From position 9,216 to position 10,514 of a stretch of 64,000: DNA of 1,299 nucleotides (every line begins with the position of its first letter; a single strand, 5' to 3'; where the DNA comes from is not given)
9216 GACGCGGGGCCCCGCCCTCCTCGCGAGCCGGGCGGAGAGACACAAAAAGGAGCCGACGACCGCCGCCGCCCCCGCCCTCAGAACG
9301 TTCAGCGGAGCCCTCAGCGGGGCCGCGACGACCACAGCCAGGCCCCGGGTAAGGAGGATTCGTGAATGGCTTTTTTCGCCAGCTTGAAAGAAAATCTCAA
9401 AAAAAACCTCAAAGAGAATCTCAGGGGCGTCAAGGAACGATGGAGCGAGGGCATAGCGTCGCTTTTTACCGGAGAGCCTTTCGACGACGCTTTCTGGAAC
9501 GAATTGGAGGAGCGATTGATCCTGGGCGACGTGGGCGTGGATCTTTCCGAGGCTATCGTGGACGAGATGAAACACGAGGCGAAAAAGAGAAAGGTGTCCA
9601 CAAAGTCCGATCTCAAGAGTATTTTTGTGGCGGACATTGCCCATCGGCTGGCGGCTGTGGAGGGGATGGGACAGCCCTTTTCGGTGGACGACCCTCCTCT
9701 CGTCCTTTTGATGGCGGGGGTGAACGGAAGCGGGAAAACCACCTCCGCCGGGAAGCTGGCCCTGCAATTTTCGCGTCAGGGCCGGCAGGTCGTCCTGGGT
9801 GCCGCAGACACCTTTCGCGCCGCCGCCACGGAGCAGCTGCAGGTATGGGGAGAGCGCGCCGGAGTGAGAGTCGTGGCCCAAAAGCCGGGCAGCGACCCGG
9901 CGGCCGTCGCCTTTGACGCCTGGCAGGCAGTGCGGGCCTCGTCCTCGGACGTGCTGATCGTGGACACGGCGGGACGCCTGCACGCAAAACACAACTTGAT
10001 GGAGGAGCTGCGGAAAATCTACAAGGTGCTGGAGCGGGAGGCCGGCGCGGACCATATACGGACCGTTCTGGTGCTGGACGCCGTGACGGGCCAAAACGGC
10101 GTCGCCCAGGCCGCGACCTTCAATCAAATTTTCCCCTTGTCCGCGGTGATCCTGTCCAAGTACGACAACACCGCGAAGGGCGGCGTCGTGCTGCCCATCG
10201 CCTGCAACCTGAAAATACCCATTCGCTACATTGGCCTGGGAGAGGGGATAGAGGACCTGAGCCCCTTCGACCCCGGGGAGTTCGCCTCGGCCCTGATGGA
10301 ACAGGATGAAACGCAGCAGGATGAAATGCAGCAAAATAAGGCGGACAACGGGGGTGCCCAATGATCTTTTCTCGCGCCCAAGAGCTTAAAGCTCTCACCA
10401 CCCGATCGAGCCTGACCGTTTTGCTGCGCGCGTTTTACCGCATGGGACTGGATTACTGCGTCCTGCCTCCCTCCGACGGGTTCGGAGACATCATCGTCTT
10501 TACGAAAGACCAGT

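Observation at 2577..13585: Backbone genes are studded with short (mostly 12- or 15-nt) tandem arrays on gene boundaries, each unit carrying a start-codon-like NTG(A/G) core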

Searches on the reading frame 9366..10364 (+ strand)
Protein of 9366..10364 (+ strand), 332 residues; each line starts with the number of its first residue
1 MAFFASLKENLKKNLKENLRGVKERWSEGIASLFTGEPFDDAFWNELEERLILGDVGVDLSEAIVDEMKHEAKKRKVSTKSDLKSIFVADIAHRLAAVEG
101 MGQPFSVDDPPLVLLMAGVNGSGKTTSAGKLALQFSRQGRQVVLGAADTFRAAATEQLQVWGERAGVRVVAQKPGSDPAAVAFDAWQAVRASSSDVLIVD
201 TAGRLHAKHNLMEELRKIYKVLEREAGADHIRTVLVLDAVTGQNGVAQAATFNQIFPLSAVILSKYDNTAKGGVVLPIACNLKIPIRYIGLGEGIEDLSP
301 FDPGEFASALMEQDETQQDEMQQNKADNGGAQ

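Call 6: search_protein_families(library=ncbifam, proteins=[window:9366-10364:+])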
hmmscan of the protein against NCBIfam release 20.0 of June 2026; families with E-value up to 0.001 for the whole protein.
window:9366-10364:+ (332 aa): 12 families
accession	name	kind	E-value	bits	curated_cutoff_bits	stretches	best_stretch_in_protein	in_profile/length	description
TIGR00064.1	ftsY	equivalog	1.8e-92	309.6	260.7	1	40-310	3-278/279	signal recognition particle-docking protein FtsY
TIGR00959.1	ffh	equivalog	1.1e-60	205.7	473.2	1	45-312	31-295/428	signal recognition particle protein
TIGR01425.1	SRP54_euk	equivalog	5.8e-43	147.3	576.25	1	43-311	30-294/428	signal recognition particle protein SRP54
NF009367.0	PRK12724.1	equivalog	8.1e-17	61.2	718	1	113-294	225-397/433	flagellar biosynthesis regulator FlhF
TIGR03499.1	FlhF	equivalog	2.2e-14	54.2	174.15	1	44-203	140-286/286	flagellar biosynthesis GTPase FlhF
NF009368.0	PRK12726.1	equivalog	1.7e-11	43.9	832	1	73-295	173-381/407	flagellar biosynthesis regulator FlhF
NF011312.0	PRK14723.1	equivalog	1.7e-11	43.4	951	1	113-294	187-361/768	flagellar biosynthesis regulator FlhF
NF005230.0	PRK06731.1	equivalog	4.1e-09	36.1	553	1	116-290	91-256/281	flagellar biosynthesis regulator FlhF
NF009366.0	PRK12723.1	equivalog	3.1e-08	33.1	585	1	62-293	125-349/388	flagellar biosynthesis regulator FlhF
NF011311.0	PRK14722.1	equivalog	4.3e-08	32.6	777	1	114-295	140-320/374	flagellar biosynthesis regulator FlhF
NF011310.0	PRK14721.1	equivalog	5.7e-08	32.4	725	1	116-294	196-364/423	flagellar biosynthesis regulator FlhF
NF041546.1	ParA_partition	equivalog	0.00012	21.7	180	1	121-207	10-90/203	ParA family partition ATPase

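Call 8: find_related_loci(query=window:9366-10364:+, collection=genome_contigs, flank=10000)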
Query window:9366-10364:+ (332 aa) in genome_contigs; peptide patterns used: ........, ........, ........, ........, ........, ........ (x = any residue, [..] = any of these).
600 stretches matched a pattern (row limit reached: there are more); 599 encode a relative of the query (tblastn E <= 1e-3); the best 80 are kept; 80 distinct loci.
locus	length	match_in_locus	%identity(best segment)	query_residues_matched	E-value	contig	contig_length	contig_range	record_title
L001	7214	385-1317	78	1-312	1e-150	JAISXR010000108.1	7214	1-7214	MAG: Synergistaceae bacterium isolate Nc350_bin190 k119_4260500, whole genome shotgun sequence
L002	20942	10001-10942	72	1-318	5e-143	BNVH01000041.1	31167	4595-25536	Synergistales bacterium MS502-76 DNA, sequence041, whole genome shotgun sequence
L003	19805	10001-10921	63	1-315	2e-124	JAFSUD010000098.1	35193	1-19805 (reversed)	MAG: Synergistaceae bacterium isolate RGIG3476 Goat_Rumen.Co__c2748429, whole genome shotgun sequence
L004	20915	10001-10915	62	1-313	9e-124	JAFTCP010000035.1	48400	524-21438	MAG: Synergistaceae bacterium isolate RGIG3696 Goat_Rumen.Co__c467036, whole genome shotgun sequence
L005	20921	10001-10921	62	1-315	5e-123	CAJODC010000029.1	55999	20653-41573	uncultured Synergistales bacterium isolate Red_deer_2_mag_118 genome assembly, contig: scaffold_2006, whole genome shotg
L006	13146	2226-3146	62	1-314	3e-121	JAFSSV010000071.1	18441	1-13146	MAG: Synergistaceae bacterium isolate RGIG3442 Goat_Rumen.Co__c995253, whole genome shotgun sequence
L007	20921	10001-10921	57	1-314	1e-107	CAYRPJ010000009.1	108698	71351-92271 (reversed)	MAG TPA_asm: uncultured Synergistaceae bacterium isolate SRP241326_co4_65 genome assembly, contig: NODE_296_length_10869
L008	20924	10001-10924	57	1-315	2e-107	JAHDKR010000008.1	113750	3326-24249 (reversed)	MAG: Synergistaceae bacterium isolate LM3-B12.1 k141_40963, whole genome shotgun sequence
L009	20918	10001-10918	55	1-313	2e-106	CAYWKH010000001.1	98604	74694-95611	MAG TPA_asm: uncultured Synergistaceae bacterium isolate binchicken_co39_509 genome assembly, contig: NODE_386_length_98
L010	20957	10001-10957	53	10-329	3e-87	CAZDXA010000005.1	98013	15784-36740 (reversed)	MAG TPA_asm: uncultured Synergistaceae bacterium isolate binchicken_co353_522 genome assembly, contig: NODE_207_length_9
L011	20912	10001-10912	48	3-315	3e-86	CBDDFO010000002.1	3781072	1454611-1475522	MAG: Aliiglaciecola sp. isolate 1b1b4d2c-c5d8-482b-bdc0-32fa47c29e81 genome assembly, contig: contig_2, whole genome sho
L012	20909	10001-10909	49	3-314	2e-86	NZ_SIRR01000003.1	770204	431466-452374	Rheinheimera pleomorphica strain PKS7 NODE_3_length_770124_cov_246.991333, whole genome shotgun sequence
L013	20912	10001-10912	48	3-315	2e-86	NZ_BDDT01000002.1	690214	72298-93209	Pseudoalteromonas prydzensis strain DSM 14232, whole genome shotgun sequence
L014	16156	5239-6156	47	1-315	7e-85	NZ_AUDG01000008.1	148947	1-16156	Rheinheimera baltica DSM 14885 H595DRAFT_scaffold00007.7_C, whole genome shotgun sequence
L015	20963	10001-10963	46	3-332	1e-84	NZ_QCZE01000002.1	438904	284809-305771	Zobellella maritima strain 102-Py4 scaffold_2, whole genome shotgun sequence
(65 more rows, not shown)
